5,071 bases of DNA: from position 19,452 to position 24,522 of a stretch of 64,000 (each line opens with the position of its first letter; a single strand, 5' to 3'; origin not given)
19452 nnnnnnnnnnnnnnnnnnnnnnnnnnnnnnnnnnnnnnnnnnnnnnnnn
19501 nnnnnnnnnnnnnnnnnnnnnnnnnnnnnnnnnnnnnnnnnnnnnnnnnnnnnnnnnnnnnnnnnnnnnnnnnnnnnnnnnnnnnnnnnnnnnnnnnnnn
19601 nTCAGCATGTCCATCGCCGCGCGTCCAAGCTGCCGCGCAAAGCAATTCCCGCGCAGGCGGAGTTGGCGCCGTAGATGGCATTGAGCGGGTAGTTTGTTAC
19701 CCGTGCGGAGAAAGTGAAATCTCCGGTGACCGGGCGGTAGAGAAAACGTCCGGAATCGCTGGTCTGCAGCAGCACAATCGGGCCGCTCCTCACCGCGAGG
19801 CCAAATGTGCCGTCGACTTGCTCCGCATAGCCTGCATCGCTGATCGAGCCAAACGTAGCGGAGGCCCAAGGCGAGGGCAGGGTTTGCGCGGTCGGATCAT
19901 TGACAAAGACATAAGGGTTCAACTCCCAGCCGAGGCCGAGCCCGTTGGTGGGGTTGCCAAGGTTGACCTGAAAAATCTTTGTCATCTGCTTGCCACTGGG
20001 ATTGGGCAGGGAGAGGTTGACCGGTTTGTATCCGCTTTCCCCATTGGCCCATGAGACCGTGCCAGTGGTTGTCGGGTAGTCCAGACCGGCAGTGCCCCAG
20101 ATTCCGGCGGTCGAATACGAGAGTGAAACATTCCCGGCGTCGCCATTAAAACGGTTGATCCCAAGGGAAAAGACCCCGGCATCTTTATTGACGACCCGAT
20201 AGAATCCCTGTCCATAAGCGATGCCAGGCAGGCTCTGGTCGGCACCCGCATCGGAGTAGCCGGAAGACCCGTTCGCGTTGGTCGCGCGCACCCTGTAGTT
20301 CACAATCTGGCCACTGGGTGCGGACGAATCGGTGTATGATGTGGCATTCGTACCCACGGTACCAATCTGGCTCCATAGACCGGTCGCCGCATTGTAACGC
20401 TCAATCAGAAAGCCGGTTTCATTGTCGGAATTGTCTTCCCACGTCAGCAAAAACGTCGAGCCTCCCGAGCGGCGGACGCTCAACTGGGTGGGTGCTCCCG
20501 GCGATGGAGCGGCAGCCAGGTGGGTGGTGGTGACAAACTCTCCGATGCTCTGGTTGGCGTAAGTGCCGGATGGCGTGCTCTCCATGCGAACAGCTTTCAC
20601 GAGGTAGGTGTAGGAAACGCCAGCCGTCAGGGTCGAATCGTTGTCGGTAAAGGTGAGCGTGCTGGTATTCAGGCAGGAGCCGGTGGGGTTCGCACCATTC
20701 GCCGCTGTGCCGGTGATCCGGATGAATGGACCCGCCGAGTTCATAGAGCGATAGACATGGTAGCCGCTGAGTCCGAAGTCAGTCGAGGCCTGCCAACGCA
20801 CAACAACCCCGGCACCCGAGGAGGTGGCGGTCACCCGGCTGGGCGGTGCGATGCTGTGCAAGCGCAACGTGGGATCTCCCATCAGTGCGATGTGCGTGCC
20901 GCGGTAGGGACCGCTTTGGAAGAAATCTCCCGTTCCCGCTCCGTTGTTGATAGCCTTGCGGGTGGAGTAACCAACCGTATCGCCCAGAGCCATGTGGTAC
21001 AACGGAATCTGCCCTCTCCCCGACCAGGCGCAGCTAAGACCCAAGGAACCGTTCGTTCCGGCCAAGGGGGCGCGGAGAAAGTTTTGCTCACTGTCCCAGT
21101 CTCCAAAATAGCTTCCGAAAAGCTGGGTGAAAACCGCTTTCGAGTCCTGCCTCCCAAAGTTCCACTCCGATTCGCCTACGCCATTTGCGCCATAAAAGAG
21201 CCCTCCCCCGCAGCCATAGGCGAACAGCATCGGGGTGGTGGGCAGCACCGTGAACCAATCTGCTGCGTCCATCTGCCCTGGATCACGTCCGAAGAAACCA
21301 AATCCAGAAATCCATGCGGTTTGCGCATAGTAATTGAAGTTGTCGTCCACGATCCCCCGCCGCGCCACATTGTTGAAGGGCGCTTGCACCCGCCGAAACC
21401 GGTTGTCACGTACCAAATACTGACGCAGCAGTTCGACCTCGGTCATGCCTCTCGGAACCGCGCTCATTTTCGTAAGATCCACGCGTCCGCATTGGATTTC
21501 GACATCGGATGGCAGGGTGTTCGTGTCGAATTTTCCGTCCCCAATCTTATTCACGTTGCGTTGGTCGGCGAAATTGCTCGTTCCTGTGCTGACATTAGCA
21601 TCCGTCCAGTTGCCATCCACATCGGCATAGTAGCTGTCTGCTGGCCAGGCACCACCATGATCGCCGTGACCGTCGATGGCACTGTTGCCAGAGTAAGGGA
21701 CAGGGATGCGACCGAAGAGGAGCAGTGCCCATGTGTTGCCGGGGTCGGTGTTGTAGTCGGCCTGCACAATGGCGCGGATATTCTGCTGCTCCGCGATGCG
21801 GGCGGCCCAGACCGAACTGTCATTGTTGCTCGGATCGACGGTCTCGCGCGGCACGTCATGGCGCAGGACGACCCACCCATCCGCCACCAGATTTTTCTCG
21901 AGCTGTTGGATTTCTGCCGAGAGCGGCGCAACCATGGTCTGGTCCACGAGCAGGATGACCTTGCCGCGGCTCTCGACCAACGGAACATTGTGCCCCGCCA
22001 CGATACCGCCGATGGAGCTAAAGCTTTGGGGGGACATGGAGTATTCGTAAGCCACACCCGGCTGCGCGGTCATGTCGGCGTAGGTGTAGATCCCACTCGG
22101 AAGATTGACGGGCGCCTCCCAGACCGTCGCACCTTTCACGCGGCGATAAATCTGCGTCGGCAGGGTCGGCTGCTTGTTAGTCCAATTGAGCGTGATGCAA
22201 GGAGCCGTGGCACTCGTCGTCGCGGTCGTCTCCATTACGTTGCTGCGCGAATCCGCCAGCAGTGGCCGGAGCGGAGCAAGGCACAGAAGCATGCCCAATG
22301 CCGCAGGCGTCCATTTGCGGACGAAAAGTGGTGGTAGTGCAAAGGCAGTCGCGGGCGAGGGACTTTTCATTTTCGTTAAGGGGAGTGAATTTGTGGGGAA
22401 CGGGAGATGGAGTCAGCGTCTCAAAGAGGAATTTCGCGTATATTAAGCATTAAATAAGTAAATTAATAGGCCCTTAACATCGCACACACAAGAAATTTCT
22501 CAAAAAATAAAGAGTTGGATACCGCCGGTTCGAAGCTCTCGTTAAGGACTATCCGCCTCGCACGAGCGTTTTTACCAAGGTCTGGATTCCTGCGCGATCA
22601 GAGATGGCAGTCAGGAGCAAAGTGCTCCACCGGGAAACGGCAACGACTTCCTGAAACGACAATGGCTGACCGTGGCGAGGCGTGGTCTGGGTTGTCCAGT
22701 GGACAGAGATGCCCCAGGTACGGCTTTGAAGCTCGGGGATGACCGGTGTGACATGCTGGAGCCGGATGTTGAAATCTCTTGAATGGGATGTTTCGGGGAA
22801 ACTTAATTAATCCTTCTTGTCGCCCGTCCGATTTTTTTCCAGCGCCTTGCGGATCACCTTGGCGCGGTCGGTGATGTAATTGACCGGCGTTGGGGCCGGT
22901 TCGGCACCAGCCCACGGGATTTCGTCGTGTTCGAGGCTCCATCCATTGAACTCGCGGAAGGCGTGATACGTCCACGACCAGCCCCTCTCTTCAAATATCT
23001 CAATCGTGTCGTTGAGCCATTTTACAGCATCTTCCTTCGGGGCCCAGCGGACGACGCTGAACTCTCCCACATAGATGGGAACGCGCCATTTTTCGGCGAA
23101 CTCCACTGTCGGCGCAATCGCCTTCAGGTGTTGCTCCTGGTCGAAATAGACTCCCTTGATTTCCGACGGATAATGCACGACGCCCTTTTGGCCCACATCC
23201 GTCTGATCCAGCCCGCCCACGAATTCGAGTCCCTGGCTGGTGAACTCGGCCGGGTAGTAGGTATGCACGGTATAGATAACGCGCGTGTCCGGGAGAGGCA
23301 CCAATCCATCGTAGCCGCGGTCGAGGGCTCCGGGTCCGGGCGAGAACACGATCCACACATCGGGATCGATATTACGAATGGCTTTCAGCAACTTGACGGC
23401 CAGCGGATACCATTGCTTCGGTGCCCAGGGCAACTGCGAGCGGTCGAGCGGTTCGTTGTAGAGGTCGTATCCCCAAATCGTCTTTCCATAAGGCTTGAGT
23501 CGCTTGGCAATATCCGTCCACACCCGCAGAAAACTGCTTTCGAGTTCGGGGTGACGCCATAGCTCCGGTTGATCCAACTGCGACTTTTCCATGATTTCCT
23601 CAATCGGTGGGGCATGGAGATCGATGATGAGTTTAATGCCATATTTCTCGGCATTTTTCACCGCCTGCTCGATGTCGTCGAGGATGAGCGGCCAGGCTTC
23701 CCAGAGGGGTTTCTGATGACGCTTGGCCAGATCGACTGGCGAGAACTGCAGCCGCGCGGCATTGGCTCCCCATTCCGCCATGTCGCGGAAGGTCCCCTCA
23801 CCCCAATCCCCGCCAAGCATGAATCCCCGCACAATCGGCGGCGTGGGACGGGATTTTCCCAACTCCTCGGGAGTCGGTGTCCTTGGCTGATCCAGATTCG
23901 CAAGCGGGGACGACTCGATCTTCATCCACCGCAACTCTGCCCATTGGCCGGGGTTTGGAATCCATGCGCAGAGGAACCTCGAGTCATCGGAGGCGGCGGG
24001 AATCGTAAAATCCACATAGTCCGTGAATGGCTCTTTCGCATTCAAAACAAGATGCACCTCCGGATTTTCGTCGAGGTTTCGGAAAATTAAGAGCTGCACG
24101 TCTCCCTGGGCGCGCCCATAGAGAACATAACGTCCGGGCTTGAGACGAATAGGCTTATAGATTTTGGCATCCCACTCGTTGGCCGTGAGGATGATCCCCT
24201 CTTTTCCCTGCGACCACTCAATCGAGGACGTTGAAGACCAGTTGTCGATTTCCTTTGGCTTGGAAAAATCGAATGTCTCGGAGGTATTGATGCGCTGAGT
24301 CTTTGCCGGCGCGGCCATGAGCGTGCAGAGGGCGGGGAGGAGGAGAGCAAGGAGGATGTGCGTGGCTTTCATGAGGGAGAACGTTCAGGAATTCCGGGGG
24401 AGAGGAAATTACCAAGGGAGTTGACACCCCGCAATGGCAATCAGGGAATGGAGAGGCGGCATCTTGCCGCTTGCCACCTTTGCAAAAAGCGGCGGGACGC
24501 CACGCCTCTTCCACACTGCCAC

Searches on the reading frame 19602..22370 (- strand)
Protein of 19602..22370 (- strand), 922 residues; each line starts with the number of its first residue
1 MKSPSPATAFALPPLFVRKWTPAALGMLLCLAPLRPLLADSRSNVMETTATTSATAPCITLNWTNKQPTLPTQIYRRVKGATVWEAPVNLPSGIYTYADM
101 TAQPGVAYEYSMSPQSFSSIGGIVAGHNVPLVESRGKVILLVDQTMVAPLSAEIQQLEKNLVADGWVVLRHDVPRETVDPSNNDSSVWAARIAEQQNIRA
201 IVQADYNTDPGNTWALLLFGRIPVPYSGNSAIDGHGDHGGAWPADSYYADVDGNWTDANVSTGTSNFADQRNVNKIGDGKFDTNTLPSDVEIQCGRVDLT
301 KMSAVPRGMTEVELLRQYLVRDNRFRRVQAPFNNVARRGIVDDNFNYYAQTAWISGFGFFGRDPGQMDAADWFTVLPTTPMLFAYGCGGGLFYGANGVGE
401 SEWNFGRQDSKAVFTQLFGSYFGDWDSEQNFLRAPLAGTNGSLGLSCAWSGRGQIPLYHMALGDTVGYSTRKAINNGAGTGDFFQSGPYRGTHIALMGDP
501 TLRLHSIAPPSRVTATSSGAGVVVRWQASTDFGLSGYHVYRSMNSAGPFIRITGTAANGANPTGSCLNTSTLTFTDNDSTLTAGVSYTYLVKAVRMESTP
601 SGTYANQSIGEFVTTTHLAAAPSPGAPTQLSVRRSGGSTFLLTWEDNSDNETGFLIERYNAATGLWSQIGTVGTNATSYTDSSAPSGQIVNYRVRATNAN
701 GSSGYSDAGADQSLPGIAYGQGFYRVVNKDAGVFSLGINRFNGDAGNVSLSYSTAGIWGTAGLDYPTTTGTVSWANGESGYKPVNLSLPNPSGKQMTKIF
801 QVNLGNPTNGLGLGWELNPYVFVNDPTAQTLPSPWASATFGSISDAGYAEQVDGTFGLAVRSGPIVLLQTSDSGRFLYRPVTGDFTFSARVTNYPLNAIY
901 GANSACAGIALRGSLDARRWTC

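Call 9: search_protein_families(library=pfam, proteins=[window:19602-22370:-], max_evalue=0.01)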
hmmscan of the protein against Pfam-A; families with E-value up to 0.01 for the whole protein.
window:19602-22370:- (922 aa): 3 families
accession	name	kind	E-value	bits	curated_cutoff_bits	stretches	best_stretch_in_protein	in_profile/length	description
PF00041.27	fn3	-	1.3e-07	32.2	25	1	626-707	2-79/84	Fibronectin type III domain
PF03160.20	Calx-beta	-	0.00018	21.9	27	1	727-817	17-106/119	Calx-beta domain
PF01364.23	Peptidase_C25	-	0.00054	19.7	23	1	193-262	44-119/374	Peptidase family C25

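Call 10: search_protein_families(library=ncbifam, proteins=[window:19602-22370:-], max_evalue=0.01)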
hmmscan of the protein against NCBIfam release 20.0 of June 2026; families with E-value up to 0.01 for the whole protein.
window:19602-22370:- (922 aa): 0 families

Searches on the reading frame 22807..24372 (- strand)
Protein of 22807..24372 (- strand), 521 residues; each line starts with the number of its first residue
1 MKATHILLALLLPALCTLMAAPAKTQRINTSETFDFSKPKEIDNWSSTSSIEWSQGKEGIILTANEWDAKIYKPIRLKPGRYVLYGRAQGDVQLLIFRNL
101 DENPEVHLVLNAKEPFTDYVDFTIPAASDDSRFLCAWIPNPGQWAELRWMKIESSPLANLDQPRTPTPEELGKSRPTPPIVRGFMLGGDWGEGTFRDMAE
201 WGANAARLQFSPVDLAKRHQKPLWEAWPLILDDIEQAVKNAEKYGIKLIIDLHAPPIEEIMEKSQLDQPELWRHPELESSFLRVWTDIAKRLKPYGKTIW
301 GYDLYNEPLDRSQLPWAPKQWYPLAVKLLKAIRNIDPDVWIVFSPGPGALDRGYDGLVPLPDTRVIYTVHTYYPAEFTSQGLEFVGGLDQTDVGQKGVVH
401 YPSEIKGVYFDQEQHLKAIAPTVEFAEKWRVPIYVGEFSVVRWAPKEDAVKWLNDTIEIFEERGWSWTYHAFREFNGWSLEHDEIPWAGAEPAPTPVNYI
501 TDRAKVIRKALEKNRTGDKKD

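Call 9: search_protein_families(library=pfam, proteins=[window:22807-24372:-], max_evalue=0.01)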
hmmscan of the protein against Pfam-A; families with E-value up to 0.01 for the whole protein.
window:22807-24372:- (521 aa): 3 families
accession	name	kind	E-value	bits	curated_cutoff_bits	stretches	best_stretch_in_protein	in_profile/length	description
PF00150.24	Cellulase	-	6.5e-27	95.1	23.5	1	194-472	26-268/272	Cellulase (glycosyl hydrolase family 5)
PF14488.12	DUF4434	-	1.7e-05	24.9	30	0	194-334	24-156/283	Domain of unknown function (DUF4434)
PF13439.12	Glyco_transf_4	-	0.0056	17.2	28.5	0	312-376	48-110/170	Glycosyltransferase Family 4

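Call 10: search_protein_families(library=ncbifam, proteins=[window:22807-24372:-], max_evalue=0.01)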
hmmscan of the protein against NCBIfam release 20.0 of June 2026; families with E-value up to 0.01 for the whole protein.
window:22807-24372:- (521 aa): 0 families

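Call 70: search_solved_structures(query=window:22807-24369:-, max_evalue=0.00001)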
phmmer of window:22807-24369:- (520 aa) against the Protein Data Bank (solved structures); distinct sequences matched with E-value up to 0.00001: 21.
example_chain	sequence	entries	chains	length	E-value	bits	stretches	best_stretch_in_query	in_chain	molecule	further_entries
8b3y_A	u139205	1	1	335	3.5e-46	160.9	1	208-482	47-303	Endoglucanase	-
8ag9_A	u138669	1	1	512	6.6e-46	160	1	200-483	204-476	Endoglucanase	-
8anx_AAA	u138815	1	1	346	2e-45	158.4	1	200-483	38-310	Endoglucanase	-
3amc_A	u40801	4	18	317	5.8e-20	74.4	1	224-472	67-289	Endoglucanase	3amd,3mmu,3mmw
3amg_A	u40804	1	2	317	3e-19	72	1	224-472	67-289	Endoglucanase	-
3azr_A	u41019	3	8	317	3.4e-19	71.8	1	224-472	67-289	Endoglucanase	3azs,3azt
3aof_A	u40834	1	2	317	8.1e-18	67.3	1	224-472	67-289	Endoglucanase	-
1cec_A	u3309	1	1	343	2.4e-17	65.7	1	230-469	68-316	ENDOGLUCANASE CELC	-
1cen_A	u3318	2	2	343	6e-17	64.4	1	230-469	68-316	CELLULASE CELC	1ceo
9ku5_A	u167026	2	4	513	1.3e-15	60.1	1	189-474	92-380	Glycoside hydrolase | Putative beta-xylosidase GE32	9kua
6kdd_A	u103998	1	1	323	3.1e-15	58.8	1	269-472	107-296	Endoglucanase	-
1vjz_A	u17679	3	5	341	5.2e-15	58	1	187-471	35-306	endoglucanase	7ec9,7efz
7vt8_A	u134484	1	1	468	1.5e-14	56.5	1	191-391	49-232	Endoglucanase H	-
7vt4_A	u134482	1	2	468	3.2e-14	55.4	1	191-391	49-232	Endoglucanase H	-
7vt5_A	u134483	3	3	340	4.6e-14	54.9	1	191-472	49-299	Endoglucanase H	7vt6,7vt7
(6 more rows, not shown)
